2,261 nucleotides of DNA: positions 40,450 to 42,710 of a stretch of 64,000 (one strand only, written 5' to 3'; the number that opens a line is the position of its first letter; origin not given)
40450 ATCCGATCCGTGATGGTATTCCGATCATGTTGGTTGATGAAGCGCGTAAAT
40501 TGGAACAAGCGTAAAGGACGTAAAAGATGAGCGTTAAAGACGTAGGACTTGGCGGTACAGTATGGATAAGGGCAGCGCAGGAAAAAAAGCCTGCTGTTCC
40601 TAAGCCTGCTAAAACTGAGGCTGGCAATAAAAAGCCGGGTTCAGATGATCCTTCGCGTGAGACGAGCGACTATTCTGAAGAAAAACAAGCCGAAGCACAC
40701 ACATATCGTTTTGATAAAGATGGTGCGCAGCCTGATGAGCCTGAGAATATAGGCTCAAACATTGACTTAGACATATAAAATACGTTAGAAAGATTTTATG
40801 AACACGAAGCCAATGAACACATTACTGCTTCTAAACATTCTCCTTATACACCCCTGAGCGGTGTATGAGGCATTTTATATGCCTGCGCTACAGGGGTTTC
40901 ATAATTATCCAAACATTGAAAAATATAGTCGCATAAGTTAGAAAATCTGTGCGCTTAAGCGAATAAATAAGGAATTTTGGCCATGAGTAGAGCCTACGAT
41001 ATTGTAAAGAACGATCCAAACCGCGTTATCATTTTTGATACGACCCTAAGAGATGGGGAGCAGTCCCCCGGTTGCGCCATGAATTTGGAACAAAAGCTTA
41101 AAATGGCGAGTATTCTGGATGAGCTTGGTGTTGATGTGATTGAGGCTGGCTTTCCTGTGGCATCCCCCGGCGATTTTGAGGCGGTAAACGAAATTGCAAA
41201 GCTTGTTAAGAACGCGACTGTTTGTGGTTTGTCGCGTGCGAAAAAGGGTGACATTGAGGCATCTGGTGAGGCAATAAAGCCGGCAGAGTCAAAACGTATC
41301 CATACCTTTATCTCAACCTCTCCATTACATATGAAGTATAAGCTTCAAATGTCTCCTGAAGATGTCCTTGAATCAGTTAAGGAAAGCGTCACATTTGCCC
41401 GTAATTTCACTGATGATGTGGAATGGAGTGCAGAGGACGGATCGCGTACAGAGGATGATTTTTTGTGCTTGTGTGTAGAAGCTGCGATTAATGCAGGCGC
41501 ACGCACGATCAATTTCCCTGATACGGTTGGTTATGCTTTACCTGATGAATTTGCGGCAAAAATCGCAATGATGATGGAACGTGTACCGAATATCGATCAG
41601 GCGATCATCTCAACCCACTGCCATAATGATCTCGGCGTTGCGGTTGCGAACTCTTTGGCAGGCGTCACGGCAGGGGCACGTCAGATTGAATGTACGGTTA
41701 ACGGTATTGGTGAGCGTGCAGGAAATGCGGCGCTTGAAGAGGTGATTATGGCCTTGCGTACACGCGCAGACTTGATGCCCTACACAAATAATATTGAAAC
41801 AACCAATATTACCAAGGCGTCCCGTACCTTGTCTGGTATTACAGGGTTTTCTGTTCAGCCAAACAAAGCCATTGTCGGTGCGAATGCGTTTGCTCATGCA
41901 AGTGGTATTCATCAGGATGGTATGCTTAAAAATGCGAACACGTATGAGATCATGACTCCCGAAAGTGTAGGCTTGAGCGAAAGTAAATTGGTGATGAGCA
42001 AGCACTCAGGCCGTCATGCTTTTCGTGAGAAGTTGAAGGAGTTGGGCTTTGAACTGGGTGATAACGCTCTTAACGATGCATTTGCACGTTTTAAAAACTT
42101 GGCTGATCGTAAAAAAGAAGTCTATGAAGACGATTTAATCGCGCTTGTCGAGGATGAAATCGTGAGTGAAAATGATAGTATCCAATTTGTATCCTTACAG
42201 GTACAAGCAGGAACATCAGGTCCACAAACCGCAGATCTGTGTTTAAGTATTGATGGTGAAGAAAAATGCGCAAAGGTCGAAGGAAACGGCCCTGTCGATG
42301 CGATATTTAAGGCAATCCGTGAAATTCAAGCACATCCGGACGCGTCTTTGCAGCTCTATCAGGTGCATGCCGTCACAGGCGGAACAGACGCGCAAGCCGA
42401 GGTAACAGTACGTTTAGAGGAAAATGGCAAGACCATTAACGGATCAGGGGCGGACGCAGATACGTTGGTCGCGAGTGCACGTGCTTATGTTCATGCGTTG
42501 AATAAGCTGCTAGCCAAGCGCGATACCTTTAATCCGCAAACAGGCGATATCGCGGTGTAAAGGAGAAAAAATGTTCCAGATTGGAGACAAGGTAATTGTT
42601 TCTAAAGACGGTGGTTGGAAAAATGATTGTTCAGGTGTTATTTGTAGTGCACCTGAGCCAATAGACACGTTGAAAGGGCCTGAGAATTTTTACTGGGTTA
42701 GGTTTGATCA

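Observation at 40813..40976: Leucine-codon leader peptide and hairpin attenuator upstream of leuA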

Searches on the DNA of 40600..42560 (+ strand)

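Call 4: search_rna_families(source=window, start=40600, end=41100, threshold=evalue, max_evalue=10, show_alignments=3)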
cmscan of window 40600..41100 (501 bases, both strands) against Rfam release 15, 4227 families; matches with E-value up to 10: 2.
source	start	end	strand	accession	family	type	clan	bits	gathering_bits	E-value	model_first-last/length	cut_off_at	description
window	40600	40625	+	RF03402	mir-957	Gene; miRNA;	-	13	66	10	52-77/77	5'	mir-957 microRNA precursor family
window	41047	41067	-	RF02126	GHRLOS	Gene; lncRNA;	-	11.1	48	3.6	1-70/70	no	Ghrelin opposite strand RNA conserved region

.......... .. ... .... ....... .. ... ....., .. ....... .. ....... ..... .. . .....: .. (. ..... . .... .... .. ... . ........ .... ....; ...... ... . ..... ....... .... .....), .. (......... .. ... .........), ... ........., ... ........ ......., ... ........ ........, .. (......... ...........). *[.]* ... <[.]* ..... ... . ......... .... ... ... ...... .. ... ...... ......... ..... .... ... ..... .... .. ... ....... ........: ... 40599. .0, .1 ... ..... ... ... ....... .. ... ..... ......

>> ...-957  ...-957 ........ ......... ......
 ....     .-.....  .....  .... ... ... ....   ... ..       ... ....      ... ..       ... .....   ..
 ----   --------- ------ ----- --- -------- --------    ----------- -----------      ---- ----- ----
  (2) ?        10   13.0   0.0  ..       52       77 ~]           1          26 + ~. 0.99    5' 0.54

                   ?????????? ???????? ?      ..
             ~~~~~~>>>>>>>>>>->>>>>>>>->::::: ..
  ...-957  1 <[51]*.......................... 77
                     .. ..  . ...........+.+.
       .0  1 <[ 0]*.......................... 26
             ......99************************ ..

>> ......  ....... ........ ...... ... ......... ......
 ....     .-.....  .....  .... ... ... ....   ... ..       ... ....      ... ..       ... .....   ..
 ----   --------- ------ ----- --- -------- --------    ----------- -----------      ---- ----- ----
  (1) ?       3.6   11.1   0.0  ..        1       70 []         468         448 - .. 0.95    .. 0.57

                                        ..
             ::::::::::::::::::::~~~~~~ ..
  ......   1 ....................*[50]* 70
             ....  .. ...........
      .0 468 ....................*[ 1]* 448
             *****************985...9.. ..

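Call 28: build_rna_model(alignment_id=A2, structure=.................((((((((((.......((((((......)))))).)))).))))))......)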
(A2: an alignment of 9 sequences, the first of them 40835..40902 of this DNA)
Model R1 built from alignment A2 (9 sequences, 70 columns); structure: as given.
model positions 68; base pairs 16; branch points 0; effective number of sequences 2.9; information 0.826 bits per position. Calibrated on 0.2 Mb of random sequence (short: E-values are rough).
structure used (alignment columns):
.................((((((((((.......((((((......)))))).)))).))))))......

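Call 29: search_with_rna_model(model_id=R1, sources=[window, L001, L002, L003, L004, L005, L006, L007, L008, L009, L010, L011, L012, L013, L014, L015, L016, L017, L018, L019, L020, L021, L022, L023, L024, L025, L026, L027, L028, L029, L030, L031, L032, L033, L034, L035, L036, L037, L038, L039, L040, L041, L042, L043, L044, L045, L046, L047, L048, L049, L050, L051, L052, L053, L054, L055, L056, L057, L058, L059, L060, L061, L062, L063, L064, L065, L066, L067, L068, L069, L070, L071, L072, L073, L074, L075, L076, L077, L078, L079, L080], max_evalue=1, make_alignment=true)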
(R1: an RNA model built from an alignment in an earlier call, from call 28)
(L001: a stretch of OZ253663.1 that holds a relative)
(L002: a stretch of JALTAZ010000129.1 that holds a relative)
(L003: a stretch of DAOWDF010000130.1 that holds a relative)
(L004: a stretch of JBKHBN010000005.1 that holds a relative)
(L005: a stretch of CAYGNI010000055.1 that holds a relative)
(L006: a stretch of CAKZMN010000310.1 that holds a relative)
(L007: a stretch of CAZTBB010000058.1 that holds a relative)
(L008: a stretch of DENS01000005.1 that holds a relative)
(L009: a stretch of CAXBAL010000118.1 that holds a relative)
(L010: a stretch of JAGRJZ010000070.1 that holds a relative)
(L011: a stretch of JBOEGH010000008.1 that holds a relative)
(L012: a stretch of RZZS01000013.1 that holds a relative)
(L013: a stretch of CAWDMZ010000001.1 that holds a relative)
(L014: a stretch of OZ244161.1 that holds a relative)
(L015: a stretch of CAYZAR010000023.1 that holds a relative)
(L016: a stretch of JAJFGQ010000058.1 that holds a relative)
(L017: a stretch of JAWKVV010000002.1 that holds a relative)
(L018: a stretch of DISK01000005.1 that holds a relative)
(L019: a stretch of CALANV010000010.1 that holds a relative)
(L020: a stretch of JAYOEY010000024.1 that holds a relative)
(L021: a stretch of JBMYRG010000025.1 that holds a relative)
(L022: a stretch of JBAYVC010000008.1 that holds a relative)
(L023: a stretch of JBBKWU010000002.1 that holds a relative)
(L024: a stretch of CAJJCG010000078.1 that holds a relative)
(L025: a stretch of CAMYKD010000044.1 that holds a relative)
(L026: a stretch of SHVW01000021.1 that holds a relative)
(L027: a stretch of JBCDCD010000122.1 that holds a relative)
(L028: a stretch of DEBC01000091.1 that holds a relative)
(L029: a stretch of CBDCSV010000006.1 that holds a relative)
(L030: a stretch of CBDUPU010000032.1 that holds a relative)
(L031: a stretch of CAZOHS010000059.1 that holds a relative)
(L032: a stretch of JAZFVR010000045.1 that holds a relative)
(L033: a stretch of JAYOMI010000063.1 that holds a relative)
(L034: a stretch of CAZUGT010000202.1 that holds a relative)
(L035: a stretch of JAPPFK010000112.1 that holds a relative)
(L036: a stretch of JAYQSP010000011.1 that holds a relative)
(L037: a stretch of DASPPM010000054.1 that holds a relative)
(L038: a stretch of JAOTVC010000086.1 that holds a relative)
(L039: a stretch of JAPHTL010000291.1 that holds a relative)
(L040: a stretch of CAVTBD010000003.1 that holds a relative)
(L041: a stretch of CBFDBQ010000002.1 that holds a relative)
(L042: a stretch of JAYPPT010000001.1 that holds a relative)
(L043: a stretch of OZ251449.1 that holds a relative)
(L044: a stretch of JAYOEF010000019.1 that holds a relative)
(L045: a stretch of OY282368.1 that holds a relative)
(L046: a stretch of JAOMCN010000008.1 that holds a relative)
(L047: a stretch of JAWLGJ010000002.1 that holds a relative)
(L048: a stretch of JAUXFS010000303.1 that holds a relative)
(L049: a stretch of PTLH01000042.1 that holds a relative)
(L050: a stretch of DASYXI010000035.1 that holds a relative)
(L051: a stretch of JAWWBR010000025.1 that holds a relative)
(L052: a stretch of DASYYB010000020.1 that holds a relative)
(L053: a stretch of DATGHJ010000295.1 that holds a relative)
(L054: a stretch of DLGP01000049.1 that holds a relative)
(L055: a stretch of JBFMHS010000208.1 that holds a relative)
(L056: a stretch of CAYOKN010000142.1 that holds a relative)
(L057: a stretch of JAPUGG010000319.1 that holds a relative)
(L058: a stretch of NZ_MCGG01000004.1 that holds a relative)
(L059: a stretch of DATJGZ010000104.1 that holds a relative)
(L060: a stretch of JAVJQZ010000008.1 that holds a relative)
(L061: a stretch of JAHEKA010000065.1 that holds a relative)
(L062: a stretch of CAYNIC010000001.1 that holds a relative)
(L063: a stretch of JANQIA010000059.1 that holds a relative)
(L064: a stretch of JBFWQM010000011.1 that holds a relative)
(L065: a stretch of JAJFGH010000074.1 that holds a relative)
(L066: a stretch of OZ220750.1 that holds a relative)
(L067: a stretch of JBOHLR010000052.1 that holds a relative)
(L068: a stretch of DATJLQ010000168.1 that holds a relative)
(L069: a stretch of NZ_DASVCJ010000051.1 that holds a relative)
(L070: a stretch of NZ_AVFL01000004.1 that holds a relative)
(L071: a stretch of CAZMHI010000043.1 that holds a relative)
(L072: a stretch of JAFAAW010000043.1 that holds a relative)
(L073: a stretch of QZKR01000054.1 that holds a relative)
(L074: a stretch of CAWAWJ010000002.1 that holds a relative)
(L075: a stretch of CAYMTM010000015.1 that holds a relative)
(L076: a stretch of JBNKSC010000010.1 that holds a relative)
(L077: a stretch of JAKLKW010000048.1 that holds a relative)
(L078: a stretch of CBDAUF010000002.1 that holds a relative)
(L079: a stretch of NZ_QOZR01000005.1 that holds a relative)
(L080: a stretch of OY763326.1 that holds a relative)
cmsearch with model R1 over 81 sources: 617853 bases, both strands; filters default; matches with E-value up to 1: 42.
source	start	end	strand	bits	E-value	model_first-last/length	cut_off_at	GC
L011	2853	2919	+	81.2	4.5e-18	1-68/68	no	0.48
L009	2845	2913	+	81.2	4.6e-18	1-68/68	no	0.49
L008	2850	2918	+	81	5.2e-18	1-68/68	no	0.51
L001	2859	2926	+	80.4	7.7e-18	1-68/68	no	0.59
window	40834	40901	+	80.2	8.3e-18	1-68/68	no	0.47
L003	2895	2961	+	78.7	2e-17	1-68/68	no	0.51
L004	2846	2913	+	78.4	2.4e-17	1-68/68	no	0.6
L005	2864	2931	+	76.8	6.6e-17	1-68/68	no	0.49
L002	2855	2922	+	75.9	1.1e-16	1-68/68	no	0.47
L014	2888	2955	+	60.1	1.4e-12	1-68/68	no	0.54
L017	2860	2928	+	59.8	1.8e-12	1-68/68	no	0.57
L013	2805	2873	+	51.7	2.2e-10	1-68/68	no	0.49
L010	1719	1786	+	38.5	6e-07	1-68/68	no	0.65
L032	2689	2751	+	28.5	0.00024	1-68/68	no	0.65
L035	2846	2909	+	21.3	0.018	1-68/68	no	0.69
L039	2861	2934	+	21.2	0.019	1-68/68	no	0.62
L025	2872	2937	+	21.1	0.02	1-68/68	no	0.68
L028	2869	2932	+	20.8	0.023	1-68/68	no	0.62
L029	2846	2909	+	20.5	0.028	1-68/68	no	0.66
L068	2908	2970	+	20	0.039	1-68/68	no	0.63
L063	2786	2849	+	19.7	0.046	1-68/68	no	0.66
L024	2875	2935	+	19.4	0.054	1-68/68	no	0.57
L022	2876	2939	+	19.3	0.06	1-68/68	no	0.55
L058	2872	2938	+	19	0.069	1-68/68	no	0.58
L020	2882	2942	+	18.9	0.075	1-68/68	no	0.67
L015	2881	2919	+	18.6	0.087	1-68/68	no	0.54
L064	2853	2930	+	18.5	0.096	1-68/68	no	0.65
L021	2875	2935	+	18.3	0.1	1-68/68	no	0.54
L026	2880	2947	+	18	0.13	1-68/68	no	0.63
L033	2884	2946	+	18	0.13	1-68/68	no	0.56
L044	2883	2945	+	17.8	0.15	1-68/68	no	0.54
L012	2863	2932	+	17.4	0.18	1-68/68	no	0.6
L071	2885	2948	+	17.4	0.18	1-68/68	no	0.58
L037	2659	2721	+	17.4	0.18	1-68/68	no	0.7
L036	2886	2947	+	16.9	0.25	1-68/68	no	0.48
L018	2889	2955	+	16.8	0.26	1-68/68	no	0.55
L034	60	123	+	16.8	0.26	1-68/68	no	0.67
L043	2891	2954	+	16.8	0.27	1-68/68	no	0.67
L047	2858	2940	+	16.1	0.4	1-68/68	no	0.66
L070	2760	2821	+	16.1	0.4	1-68/68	no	0.65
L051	2894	2950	+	15.9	0.44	1-68/68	no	0.67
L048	531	604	+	15.5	0.56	1-68/68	no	0.64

Alignment A3: 42 matches aligned to the model, 111 columns, each read 5' to 3' on its own strand. Consensus structure (alignment columns), stored with it:
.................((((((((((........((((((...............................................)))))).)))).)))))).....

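Call 44: build_rna_model(alignment_id=A3)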
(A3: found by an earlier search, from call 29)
Model R2 built from alignment A3 (42 sequences, 111 columns); structure: stored with the alignment.
model positions 63; base pairs 10; branch points 0; effective number of sequences 42; information 0.881 bits per position. Calibrated on 0.2 Mb of random sequence (short: E-values are rough).
structure used (alignment columns):
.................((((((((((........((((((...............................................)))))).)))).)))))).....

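Call 45: search_with_rna_model(model_id=R2, sources=[window, L001, L002, L003, L004, L005, L006, L007, L008, L009, L010, L011, L012, L013, L014, L015, L016, L017, L018, L019, L020, L021, L022, L023, L024, L025, L026, L027, L028, L029, L030, L031, L032, L033, L034, L035, L036, L037, L038, L039, L040, L041, L042, L043, L044, L045, L046, L047, L048, L049, L050, L051, L052, L053, L054, L055, L056, L057, L058, L059, L060, L061, L062, L063, L064, L065, L066, L067, L068, L069, L070, L071, L072, L073, L074, L075, L076, L077, L078, L079, L080], max_evalue=0.1, make_alignment=false)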
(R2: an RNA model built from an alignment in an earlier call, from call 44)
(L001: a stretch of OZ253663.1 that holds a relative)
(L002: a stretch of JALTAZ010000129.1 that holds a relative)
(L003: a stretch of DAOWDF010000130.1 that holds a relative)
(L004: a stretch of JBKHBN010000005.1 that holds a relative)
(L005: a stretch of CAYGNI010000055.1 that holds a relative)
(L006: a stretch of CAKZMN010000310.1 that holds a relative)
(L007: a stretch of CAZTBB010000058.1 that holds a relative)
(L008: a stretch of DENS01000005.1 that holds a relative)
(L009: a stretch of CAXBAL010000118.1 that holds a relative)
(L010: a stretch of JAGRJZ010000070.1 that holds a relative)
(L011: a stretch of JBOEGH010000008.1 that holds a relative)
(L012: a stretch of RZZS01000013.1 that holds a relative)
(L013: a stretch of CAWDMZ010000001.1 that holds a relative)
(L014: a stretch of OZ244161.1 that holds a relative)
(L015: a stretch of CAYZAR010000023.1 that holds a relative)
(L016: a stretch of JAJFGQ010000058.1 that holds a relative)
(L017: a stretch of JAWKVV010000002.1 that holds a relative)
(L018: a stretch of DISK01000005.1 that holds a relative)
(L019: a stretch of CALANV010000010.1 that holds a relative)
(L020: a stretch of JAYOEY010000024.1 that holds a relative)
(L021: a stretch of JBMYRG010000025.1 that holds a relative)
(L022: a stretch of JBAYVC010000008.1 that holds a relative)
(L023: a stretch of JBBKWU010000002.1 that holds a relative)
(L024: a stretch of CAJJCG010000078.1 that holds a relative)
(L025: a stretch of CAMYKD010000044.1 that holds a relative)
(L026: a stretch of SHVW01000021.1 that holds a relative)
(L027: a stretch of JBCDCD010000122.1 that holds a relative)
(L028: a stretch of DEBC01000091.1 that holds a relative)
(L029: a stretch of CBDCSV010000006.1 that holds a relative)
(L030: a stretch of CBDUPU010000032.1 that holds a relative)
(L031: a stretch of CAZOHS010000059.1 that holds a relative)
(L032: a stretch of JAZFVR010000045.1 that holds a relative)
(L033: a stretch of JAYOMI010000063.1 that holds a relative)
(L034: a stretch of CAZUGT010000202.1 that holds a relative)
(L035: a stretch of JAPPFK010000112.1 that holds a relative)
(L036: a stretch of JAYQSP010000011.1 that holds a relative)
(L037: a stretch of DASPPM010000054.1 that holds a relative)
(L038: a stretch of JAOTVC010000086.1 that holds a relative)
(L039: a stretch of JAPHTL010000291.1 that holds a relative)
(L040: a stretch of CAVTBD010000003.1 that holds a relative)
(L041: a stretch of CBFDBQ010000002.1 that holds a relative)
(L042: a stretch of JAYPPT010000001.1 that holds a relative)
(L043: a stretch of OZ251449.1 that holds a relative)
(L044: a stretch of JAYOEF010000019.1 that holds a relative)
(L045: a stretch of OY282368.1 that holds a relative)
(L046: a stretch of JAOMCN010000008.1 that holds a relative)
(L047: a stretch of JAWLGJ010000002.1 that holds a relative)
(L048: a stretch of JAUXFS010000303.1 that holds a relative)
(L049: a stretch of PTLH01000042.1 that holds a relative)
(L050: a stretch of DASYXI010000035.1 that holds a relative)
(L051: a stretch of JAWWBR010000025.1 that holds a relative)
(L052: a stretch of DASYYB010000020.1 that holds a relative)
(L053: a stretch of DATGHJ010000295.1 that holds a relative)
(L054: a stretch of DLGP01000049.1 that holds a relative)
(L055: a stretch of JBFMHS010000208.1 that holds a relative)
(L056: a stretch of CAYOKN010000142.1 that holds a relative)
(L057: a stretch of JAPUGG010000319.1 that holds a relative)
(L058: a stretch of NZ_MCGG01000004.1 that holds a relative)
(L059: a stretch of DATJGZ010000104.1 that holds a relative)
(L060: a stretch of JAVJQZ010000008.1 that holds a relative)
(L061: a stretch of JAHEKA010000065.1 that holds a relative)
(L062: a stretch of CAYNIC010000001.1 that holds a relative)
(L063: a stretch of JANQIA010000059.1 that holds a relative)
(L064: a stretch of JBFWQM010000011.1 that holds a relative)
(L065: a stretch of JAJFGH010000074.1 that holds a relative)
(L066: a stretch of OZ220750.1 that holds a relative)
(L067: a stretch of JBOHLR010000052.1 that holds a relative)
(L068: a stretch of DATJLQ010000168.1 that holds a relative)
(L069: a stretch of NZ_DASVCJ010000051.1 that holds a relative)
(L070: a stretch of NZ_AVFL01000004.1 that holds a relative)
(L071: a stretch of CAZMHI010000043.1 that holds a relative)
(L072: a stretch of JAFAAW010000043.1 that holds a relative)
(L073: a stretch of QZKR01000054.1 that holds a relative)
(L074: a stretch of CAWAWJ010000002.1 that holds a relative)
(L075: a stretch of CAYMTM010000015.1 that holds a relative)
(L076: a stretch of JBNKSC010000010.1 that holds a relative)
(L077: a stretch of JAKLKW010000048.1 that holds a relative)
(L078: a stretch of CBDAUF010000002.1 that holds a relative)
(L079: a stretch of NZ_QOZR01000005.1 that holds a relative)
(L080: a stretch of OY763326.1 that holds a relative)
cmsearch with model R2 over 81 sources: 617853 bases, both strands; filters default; matches with E-value up to 0.1: 67.
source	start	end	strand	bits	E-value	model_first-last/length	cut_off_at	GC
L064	2853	2930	+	54.2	2e-13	1-63/63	no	0.65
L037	2659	2721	+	53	4.5e-13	1-63/63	no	0.7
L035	2846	2909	+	52.6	5.7e-13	1-63/63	no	0.69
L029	2846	2909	+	52.4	6.9e-13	1-63/63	no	0.66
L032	2689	2751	+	52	8.9e-13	1-63/63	no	0.65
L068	2908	2970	+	51.9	9.3e-13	1-63/63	no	0.63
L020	2882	2942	+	51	1.7e-12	1-63/63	no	0.67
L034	60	123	+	50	3.4e-12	1-63/63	no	0.67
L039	2861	2934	+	48.8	7.8e-12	1-63/63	no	0.62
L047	2858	2940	+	47.4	2e-11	1-63/63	no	0.66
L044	2883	2945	+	47.4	2e-11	1-63/63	no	0.54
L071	2885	2948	+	47.3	2.1e-11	1-63/63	no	0.58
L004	2846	2913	+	47.2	2.3e-11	1-63/63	no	0.6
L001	2859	2926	+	47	2.6e-11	1-63/63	no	0.59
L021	2875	2935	+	46.6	3.3e-11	1-63/63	no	0.54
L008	2850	2918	+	46.5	3.7e-11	1-63/63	no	0.51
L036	2886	2947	+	46.4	3.7e-11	1-63/63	no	0.48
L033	2884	2946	+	46.2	4.3e-11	1-63/63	no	0.56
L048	531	604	+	46.2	4.5e-11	1-63/63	no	0.64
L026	2880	2947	+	45.7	6.1e-11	1-63/63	no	0.63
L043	2891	2954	+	45.6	6.4e-11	1-63/63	no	0.67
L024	2875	2935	+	45.4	7.8e-11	1-63/63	no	0.57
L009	2845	2913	+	45.2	8.6e-11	1-63/63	no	0.49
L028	2869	2932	+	44.4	1.5e-10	1-63/63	no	0.62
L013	2805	2873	+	44.2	1.7e-10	1-63/63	no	0.49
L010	1719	1786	+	44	2e-10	1-63/63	no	0.65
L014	2888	2955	+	43.9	2.1e-10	1-63/63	no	0.54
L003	2895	2961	+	43.7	2.3e-10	1-63/63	no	0.51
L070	2760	2821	+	43.6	2.5e-10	1-63/63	no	0.65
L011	2853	2919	+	42.9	4e-10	1-63/63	no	0.48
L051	2894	2950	+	41.9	8.1e-10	1-63/63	no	0.67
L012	2863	2932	+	41.7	9.1e-10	1-63/63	no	0.6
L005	2864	2931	+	41.5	1.1e-09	1-63/63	no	0.49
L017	2860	2928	+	41.4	1.1e-09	1-63/63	no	0.57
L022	2876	2939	+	41.3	1.2e-09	1-63/63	no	0.55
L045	2891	2954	+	39.8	3.4e-09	1-63/63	no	0.69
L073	2833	2908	+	38.5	8.1e-09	1-63/63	no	0.7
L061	2524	2579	+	37.4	1.7e-08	1-63/63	no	0.75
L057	1144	1200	+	37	2.2e-08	1-63/63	no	0.68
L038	2892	2947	+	36.9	2.5e-08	1-63/63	no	0.71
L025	2872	2937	+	36.7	2.8e-08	1-63/63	no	0.68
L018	2889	2955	+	36.6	2.9e-08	1-63/63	no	0.55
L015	2881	2919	+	36.2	3.8e-08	1-63/63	no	0.54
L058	2872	2938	+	36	4.4e-08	1-63/63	no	0.58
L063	2786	2849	+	34.8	9.9e-08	1-63/63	no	0.66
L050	18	82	+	34.1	1.6e-07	1-63/63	no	0.72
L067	2844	2908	+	34.1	1.6e-07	1-63/63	no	0.72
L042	2872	2931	+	33.4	2.5e-07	1-63/63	no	0.72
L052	199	263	+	33.3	2.8e-07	1-63/63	no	0.71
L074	2847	2911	+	33.2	2.9e-07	1-63/63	no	0.69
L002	2855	2922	+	33.1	3.1e-07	1-63/63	no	0.47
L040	2867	2929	+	32.5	4.6e-07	1-63/63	no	0.73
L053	1790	1854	+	31.5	9.5e-07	1-63/63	no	0.72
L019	2846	2925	+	31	1.3e-06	1-63/63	no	0.65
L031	2890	2952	+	29.6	3.3e-06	1-63/63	no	0.48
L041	2834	2906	+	26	3.8e-05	1-63/63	no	0.45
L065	2879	2939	+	25.6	5.1e-05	1-63/63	no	0.57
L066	2889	2947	+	22.4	0.00044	6-63/63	no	0.69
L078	2889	2946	+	22.3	0.00047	7-63/63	no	0.69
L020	2899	2937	-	20.6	0.0015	18-58/63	no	0.72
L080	2902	2990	+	20.6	0.0015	7-63/63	no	0.72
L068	2925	2965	-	19.7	0.0027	18-58/63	no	0.68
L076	2845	2937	+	19.5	0.0032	1-63/63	no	0.54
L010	1736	1781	-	17.4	0.012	18-58/63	no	0.65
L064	2870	2925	-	16.3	0.028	18-58/63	no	0.71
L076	4672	4762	+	14.7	0.078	1-63/63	no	0.52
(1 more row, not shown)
